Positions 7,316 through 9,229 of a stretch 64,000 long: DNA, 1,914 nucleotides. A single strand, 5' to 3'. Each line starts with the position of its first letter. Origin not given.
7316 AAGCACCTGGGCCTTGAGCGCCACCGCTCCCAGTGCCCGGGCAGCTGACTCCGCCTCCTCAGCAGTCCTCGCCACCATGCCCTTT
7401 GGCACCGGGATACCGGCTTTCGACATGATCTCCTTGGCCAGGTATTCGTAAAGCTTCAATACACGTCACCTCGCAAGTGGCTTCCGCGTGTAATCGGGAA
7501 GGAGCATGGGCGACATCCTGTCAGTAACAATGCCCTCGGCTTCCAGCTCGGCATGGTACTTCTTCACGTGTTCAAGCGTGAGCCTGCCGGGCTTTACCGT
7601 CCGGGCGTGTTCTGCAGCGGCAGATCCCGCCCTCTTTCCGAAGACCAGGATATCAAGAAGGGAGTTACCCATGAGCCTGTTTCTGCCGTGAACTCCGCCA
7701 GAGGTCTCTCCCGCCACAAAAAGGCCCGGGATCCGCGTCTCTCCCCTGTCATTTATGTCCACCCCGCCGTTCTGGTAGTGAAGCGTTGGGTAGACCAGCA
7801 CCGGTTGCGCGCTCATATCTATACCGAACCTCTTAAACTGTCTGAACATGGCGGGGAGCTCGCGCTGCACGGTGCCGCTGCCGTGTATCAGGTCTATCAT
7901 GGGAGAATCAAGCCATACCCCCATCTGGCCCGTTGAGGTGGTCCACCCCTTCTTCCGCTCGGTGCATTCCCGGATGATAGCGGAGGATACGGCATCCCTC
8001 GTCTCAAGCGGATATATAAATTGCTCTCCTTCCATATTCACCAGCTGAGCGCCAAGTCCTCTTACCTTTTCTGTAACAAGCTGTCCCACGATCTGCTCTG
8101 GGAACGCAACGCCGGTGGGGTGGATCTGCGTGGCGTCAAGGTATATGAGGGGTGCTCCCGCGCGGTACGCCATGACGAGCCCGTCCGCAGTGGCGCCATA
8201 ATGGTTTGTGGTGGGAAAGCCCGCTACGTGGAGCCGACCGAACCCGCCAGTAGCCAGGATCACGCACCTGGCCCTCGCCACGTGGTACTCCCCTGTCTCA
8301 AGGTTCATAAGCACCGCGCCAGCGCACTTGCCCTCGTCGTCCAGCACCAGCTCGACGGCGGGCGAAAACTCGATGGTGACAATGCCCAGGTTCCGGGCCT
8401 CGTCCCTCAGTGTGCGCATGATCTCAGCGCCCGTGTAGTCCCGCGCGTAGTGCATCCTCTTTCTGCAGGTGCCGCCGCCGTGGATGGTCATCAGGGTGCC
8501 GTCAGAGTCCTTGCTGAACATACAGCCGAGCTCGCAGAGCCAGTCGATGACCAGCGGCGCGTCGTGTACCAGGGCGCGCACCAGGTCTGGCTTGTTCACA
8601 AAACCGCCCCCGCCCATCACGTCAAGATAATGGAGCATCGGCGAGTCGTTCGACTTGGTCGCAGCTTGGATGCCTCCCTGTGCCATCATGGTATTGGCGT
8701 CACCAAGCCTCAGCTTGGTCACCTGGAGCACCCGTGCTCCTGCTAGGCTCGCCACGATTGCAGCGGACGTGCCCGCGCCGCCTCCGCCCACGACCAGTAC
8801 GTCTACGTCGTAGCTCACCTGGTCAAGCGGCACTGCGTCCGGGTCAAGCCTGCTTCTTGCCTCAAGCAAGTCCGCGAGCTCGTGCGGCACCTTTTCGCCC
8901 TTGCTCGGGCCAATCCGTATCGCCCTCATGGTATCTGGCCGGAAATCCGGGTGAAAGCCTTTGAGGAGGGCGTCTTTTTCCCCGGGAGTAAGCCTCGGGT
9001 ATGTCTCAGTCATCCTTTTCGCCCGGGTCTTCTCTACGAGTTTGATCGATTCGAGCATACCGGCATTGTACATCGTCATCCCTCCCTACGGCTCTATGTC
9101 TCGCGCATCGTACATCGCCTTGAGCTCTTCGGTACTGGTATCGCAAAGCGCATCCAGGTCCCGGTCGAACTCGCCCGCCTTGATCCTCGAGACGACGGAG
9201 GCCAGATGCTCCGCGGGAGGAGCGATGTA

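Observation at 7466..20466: Soluble fumarate reductase/succinate dehydrogenase genes embedded in an MvhD-HdrL-HdrBC-HdrABC cluster next to sucCD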

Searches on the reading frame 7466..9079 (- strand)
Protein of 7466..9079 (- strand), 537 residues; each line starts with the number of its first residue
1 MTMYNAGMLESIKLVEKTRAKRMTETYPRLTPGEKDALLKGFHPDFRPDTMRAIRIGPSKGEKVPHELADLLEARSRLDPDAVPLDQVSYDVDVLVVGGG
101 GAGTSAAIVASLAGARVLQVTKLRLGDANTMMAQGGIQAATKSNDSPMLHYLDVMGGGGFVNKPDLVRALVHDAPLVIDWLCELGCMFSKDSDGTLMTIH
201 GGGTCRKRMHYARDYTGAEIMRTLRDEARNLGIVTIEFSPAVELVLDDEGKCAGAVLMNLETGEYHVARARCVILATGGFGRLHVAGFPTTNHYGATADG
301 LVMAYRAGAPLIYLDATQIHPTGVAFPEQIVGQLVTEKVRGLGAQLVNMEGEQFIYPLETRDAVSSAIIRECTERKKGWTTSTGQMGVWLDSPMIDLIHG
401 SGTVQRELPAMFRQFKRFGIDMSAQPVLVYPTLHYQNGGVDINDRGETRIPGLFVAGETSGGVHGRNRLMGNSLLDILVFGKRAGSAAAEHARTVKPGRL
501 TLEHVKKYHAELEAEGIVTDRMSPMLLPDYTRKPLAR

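Call 4: search_protein_families(library=pfam, proteins=[window:7466-9079:-], max_evalue=0.01)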
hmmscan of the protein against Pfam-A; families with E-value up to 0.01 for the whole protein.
window:7466-9079:- (537 aa): 7 families
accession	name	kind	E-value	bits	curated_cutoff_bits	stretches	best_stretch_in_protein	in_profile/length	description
PF00890.30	FAD_binding_2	-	1.9e-72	245.2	20.4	1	93-474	1-414/414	FAD binding domain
PF01266.30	DAO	-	2e-09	37.9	27.9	2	93-200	1-94/353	FAD dependent oxidoreductase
PF03486.20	HI0933_like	-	3.1e-06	27.3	50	1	93-458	2-218/244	HI0933-like protein Rossmann domain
PF07992.20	Pyr_redox_2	-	9.3e-06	25.7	26.1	1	93-138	2-42/291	Pyridine nucleotide-disulphide oxidoreductase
PF01494.25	FAD_binding_3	-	3.5e-05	23.6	22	1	91-279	1-159/349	FAD binding domain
PF01134.28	GIDA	-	6.7e-05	22.5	22.1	1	93-121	1-29/391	Glucose inhibited division protein A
PF12831.13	FAD_oxidored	-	0.0014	18.4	27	1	93-121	1-29/416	FAD dependent oxidoreductase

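Call 5: search_protein_families(library=ncbifam, proteins=[window:7466-9079:-], max_evalue=0.001)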
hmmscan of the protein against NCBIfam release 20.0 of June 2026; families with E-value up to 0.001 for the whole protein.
window:7466-9079:- (537 aa): 51 families (the best 25 are shown)
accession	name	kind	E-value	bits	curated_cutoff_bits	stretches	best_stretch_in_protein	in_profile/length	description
NF004900.0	PRK06263.1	equivalog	8.9e-102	341.4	718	1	90-514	6-426/546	fumarate reductase (CoM/CoB) subunit TfrA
NF005866.0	PRK07803.1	equivalog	8.8e-85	285.1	819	2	90-356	7-285/631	fumarate reductase/succinate dehydrogenase flavoprotein subunit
TIGR01812.1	sdhA_frdA_Gneg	subfamily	3.5e-84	283.3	567.3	1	93-510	1-422/568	succinate dehydrogenase or fumarate reductase, flavoprotein subunit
TIGR00551.1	nadB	equivalog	3.5e-84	283.2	452.75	1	92-494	3-391/489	L-aspartate oxidase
NF005867.0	PRK07804.1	equivalog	4.1e-82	276.2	639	1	90-506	17-431/548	L-aspartate oxidase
NF005636.0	PRK07395.1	subfamily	8.2e-75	252.1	723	1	86-498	7-412/560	L-aspartate oxidase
NF005978.0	PRK08071.1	equivalog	1.5e-71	241.4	621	1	92-494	4-390/514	L-aspartate oxidase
NF005701.0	PRK07512.1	equivalog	2e-69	234.3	528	1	91-505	9-410/516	L-aspartate oxidase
NF004724.0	PRK06069.1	subfamily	5.5e-68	229.6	826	1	91-504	5-426/577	succinate dehydrogenase/fumarate reductase flavoprotein subunit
TIGR01816.1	sdhA_forward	equivalog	1.2e-66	225.1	727.35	1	92-495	3-418/584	succinate dehydrogenase flavoprotein subunit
NF006567.0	PRK09077.1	equivalog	3.1e-66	223.7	629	1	89-493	6-410/537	L-aspartate oxidase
NF042982.1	MFR_Fp_SdhA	equivalog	5.9e-66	223.2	1100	1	92-498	48-455/612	8-methylmenaquinol:fumarate reductase flavoprotein subunit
NF006686.0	PRK09231.1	equivalog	3.8e-64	217.3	854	1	90-499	4-422/598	fumarate reductase (quinol) flavoprotein subunit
TIGR01813.1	flavo_cyto_c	subfamily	4.8e-64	216.7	285.45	2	93-375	1-293/444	flavocytochrome c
NF004613.0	PRK05945.1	equivalog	1e-63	215.9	824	1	91-498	3-419/575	succinate dehydrogenase/fumarate reductase flavoprotein subunit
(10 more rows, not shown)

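Call 6: search_solved_structures(query=window:7466-9079:-, show_alignments=3, max_evalue=1e-10)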
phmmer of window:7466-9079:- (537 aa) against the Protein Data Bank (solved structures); distinct sequences matched with E-value up to 1e-10: 53.
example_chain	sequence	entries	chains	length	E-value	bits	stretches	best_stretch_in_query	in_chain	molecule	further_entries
7d6v_A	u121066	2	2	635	2e-66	227.9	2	88-357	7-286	Succinate dehydrogenase subunit A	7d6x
2b76_A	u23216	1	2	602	1.3e-53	185.7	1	89-499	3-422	Fumarate reductase flavoprotein subunit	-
3p4p_A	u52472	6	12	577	2.9e-53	184.5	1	89-499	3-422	Fumarate reductase flavoprotein subunit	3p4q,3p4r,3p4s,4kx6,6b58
1kf6_A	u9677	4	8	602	3.5e-53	184.3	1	89-499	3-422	FUMARATE REDUCTASE FLAVOPROTEIN | Fumarate reductase flavoprotein subunit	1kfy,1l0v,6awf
5vpn_A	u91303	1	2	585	7.9e-53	183.1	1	89-499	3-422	Fumarate reductase flavoprotein subunit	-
3cir_A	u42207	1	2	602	1.7e-52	182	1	89-499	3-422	Fumarate reductase flavoprotein subunit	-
8b6g_CA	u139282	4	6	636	4.1e-50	174.1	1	88-498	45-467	Succinate dehydrogenase [ubiquinone] flavoprotein subunit, mitochondrial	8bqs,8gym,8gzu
1yq3_A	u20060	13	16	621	4.3e-50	174.1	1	87-499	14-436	Succinate dehydrogenase flavoprotein subunit | Succinate dehydrogenase [ubiquinone] flavoprotein subunit, mitochondrial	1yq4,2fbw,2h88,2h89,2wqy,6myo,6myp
4ytp_A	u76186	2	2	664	4.6e-50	174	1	86-493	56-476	Succinate dehydrogenase [ubiquinone] flavoprotein subunit, mitochondrial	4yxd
1zoy_A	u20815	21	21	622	6.4e-50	173.5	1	87-493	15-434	FAD-binding protein | Succinate dehydrogenase [ubiquinone] flavoprotein subunit, mitochondrial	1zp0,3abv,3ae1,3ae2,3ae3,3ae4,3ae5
1ksu_A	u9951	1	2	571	1.4e-49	172.3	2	90-371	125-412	flavocytochrome c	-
8gs8_A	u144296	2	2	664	1.9e-49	171.9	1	86-492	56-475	Succinate dehydrogenase [ubiquinone] flavoprotein subunit, mitochondrial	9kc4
6vax_A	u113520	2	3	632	2e-49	171.9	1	87-492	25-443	Succinate dehydrogenase [ubiquinone] flavoprotein subunit, mitochondrial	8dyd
6lum_A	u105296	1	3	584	2.1e-49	171.8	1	91-493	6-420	Succinate dehydrogenase subunit A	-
8dye_A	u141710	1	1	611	3.6e-49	171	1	88-492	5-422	Succinate dehydrogenase [ubiquinone] flavoprotein subunit, mitochondrial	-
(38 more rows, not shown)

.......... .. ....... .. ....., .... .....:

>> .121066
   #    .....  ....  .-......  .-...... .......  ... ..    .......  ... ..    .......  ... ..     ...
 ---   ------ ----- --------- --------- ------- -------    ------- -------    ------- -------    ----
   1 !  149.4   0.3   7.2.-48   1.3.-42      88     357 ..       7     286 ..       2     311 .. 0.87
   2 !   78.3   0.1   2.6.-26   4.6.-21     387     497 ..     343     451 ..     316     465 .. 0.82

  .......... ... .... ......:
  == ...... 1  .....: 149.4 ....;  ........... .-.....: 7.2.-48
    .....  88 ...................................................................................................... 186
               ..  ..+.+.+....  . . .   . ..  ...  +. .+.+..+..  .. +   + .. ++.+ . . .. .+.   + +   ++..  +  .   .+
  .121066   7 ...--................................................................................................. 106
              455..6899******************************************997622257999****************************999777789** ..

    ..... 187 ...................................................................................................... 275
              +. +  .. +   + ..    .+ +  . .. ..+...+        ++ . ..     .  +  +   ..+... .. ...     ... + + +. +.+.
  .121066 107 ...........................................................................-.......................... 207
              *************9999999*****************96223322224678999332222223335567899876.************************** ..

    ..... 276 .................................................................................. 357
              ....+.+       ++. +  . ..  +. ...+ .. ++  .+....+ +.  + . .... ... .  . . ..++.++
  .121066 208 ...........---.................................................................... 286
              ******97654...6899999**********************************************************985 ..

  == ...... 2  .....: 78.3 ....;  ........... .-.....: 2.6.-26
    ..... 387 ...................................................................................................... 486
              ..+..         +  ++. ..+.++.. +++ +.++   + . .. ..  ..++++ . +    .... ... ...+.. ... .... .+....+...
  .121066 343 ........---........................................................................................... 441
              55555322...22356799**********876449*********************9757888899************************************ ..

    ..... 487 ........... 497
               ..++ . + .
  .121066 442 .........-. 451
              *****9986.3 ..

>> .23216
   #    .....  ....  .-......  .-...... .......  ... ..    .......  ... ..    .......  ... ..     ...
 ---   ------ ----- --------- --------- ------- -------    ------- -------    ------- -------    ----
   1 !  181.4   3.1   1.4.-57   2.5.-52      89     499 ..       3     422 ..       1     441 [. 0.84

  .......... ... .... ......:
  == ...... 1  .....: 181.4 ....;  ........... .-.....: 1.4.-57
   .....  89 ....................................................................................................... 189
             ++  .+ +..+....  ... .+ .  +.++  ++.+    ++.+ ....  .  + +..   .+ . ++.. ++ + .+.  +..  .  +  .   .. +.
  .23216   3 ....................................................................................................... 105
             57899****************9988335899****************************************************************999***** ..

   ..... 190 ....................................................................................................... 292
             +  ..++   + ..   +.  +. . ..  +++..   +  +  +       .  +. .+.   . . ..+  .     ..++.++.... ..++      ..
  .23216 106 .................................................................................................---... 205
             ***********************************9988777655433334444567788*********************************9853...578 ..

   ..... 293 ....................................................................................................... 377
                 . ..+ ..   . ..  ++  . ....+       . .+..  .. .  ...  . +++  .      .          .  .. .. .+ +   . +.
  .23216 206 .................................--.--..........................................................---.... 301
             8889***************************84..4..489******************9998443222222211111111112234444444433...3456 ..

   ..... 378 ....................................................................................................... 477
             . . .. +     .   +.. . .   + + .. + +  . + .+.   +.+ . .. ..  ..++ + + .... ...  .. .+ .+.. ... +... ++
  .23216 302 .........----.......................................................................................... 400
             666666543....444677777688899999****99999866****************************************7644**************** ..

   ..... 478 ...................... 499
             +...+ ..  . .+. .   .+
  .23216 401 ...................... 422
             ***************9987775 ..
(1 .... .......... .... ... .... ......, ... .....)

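Call 7: find_homologous_proteins(query=window:7466-9079:-, max_evalue=1e-20)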
Query window:7466-9079:- (537 aa): 8000 proteins with E <= 1e-20 among 8000 candidates; the best 120 are listed.
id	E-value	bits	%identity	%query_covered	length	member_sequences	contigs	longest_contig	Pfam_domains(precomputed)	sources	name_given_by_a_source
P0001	0.0e+0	1184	97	100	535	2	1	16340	PF01266.31,PF00890.31,PF07992.21,PF03486.21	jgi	-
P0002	0.0e+0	1014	83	99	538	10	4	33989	PF01266.31,PF00890.31,PF07992.21,PF03486.21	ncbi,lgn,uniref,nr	ncbi:succinate dehydrogenase / fumarate reductase, flavoprotein subunit [Candidatus Hakubella therma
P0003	1.8e-269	913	75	99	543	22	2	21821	PF01266.31,PF00890.31,PF03486.21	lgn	-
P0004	8.9e-269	911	74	99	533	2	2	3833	PF01266.31,PF00890.31,PF07992.21,PF03486.21,PF01134.29,PF12831.14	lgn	-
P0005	1.4e-267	907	74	99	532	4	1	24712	PF01266.31,PF00890.31,PF07992.21,PF03486.21,PF12831.14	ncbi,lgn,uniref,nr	ncbi:FAD-binding protein [Desulfovirgula thermocuniculi]|uniref:FAD-binding protein n=1 Tax=Desulfov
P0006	1.7e-267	906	74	99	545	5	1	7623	PF01266.31,PF00890.31,PF03486.21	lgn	-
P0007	2.4e-267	906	75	98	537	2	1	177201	PF01266.31,PF00890.31,PF03486.21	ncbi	ncbi:MAG: FAD-binding protein [Bacillota bacterium]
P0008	5.3e-267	905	74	99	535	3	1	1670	PF01266.31,PF00890.31,PF07992.21,PF03486.21,PF01134.29,PF12831.14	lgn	-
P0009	5.0e-266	902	75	99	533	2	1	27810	PF01266.31,PF00890.31,PF07992.21,PF03486.21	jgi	jgi:succinate dehydrogenase / fumarate reductase flavoprotein subunit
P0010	1.3e-265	900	73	99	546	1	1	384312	PF01266.31,PF00890.31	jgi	jgi:succinate dehydrogenase / fumarate reductase flavoprotein subunit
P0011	1.9e-265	900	74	99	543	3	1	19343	PF01266.31,PF00890.31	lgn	-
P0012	6.7e-265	898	73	99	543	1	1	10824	PF01266.31,PF00890.31,PF03486.21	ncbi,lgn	-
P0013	9.7e-265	897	73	98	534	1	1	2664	PF00890.31,PF07992.21,PF03486.21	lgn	-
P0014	1.3e-264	897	74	98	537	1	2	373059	PF01266.31,PF00890.31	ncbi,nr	ncbi:MAG: FAD-binding protein [Firmicutes bacterium]|nr:FAD-binding protein [Bacillota bacterium] MD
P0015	3.1e-264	896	74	99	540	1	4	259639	PF01266.31,PF00890.31,PF07992.21,PF03486.21,PF01134.29,PF01494.26,PF12831.14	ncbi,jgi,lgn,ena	-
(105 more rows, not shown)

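Call 19: find_related_loci(query=A1, collection=genome_contigs, flank=10000)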
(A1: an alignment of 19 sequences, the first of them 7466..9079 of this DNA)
Query A1 (537 aa) in genome_contigs; peptide patterns used: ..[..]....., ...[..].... (x = any residue, [..] = any of these).
600 stretches matched a pattern (row limit reached: there are more); 596 encode a relative of the query (tblastn E <= 1e-3); the best 80 are kept; 80 distinct loci.
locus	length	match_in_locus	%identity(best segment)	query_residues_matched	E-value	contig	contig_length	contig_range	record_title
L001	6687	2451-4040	73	3-533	0e+0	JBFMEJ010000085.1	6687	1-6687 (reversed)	MAG: Bacillota bacterium isolate MAG242 MAG242_85, whole genome shotgun sequence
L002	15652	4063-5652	72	3-533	0e+0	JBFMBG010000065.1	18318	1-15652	MAG: Bacillota bacterium isolate MAG158 MAG158_65, whole genome shotgun sequence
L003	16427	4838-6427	71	4-532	0e+0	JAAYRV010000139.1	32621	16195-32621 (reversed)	MAG: Bacillota bacterium isolate AS23ysBPME_252 93346_AS23, whole genome shotgun sequence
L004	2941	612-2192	70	4-531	0e+0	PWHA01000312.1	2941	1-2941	MAG: Halanaerobiaceae bacterium isolate T1Sed10_139 T1-Sed10-C48689, whole genome shotgun sequence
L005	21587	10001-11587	68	3-533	0e+0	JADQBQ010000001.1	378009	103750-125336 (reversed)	MAG: Clostridiales bacterium isolate Soudan_19 NODE_8_length_378009_cov_472.234968, whole genome shotgun sequence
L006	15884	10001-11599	67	4-537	0e+0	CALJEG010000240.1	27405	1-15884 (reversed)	MAG: uncultured bacterium isolate S1_Bin_METABAT__294_1 genome assembly, contig: c_000000110636, whole genome shotgun se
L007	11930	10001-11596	64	1-533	0e+0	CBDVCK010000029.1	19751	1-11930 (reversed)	MAG TPA_asm: uncultured Thermoplasmata archaeon isolate SRR22302367_concoct_124 genome assembly, contig: ERZ26661968.121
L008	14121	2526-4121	65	4-533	0e+0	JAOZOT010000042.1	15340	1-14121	MAG: Anaerolineae bacterium isolate GMC4.maxbin2.235_sub GMC4_4505_length_15340_cov_20.393458, whole genome shotgun sequ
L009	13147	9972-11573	65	3-535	0e+0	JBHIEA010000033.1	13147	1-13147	MAG: bacterium isolate b3.sp2_bin.56 NODE_1462_length_13147_cov_9.234723, whole genome shotgun sequence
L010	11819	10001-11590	64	4-532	0e+0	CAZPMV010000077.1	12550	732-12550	MAG TPA_asm: uncultured Anaerolineales bacterium isolate binchicken_co243_252 genome assembly, contig: NODE_4350_length_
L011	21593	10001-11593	63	2-533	0e+0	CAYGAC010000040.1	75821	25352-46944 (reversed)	MAG TPA_asm: uncultured Thermoplasmatales archaeon isolate ERP108616_co1_401 genome assembly, contig: k119_859125, whole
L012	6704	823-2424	64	1-532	0e+0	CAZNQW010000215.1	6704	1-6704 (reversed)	MAG TPA_asm: uncultured Anaerolineaceae bacterium isolate binchicken_co43_366 genome assembly, contig: NODE_19902_length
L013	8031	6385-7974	62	4-533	0e+0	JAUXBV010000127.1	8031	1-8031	MAG: Fibrobacterota bacterium isolate CSMAG_2808 CSMAG_2808_k117_3878117_length_8031_cov_9.0000, whole genome shotgun se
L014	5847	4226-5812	64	3-532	0e+0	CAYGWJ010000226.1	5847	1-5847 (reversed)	MAG TPA_asm: uncultured Anaerolineae bacterium isolate ERP119294_co2_411 genome assembly, contig: k141_2207341, whole ge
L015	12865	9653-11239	62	3-531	0e+0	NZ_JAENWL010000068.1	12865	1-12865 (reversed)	MAG: Clostridium sp. isolate 5_8_m_bin11 k141_172538_length_12865_cov_221.5317, whole genome shotgun sequence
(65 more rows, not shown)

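Call 51: predict_structure(alignment_id=A2)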
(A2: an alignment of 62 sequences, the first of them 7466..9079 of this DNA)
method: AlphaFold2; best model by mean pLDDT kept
length: 537 residues; sequences in the alignment: 62
mean_pLDDT: 87.5   pTM: 0.89
mean pLDDT of the five models: 87.5, 86.7, 85.9, 84.6, 84.5
residues with pLDDT >= 90: 319; 70-90: 156; 50-70: 56; < 50: 6
segments of 3 or more residues with pLDDT < 50: none
pLDDT, mean of each block of 10 residues (from residue 1): 86 97 92 93 82 94 89 93 95 95 96 98 76 73 86 70 89 94 93 86 64 83 95 96 97 97 96 90 66 63 95 81 85 78 94 91 91 95 89 96 90 91 95 76 96 92 63 81 98 96 97 94 79 51
secondary structure, 60 per line:
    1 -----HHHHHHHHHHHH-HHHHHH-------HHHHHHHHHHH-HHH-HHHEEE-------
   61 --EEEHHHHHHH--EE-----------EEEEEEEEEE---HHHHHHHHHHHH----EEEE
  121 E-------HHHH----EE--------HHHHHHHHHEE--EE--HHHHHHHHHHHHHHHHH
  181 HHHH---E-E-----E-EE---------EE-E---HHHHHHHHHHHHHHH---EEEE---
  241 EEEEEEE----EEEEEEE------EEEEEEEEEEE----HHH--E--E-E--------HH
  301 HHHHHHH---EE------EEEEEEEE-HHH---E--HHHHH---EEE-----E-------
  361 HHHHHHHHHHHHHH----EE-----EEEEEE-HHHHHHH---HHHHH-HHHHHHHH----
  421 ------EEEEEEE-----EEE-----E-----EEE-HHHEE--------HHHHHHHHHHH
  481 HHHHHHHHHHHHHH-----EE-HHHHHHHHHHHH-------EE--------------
elements in order: H6-17 H19-24 H32-42 E51-53 E63-65 H66-72 E88-97 H101-112 E117-121 H129-132 H147-155 H164-184 H216-230 E234-237 E241-247 E252-258 E265-275 H299-307 E319-326 H337-341 E345-347 H361-374 E386-391 H393-399 H403-407 H409-416 E427-433 E439-441 E453-455 H470-494 H503-514
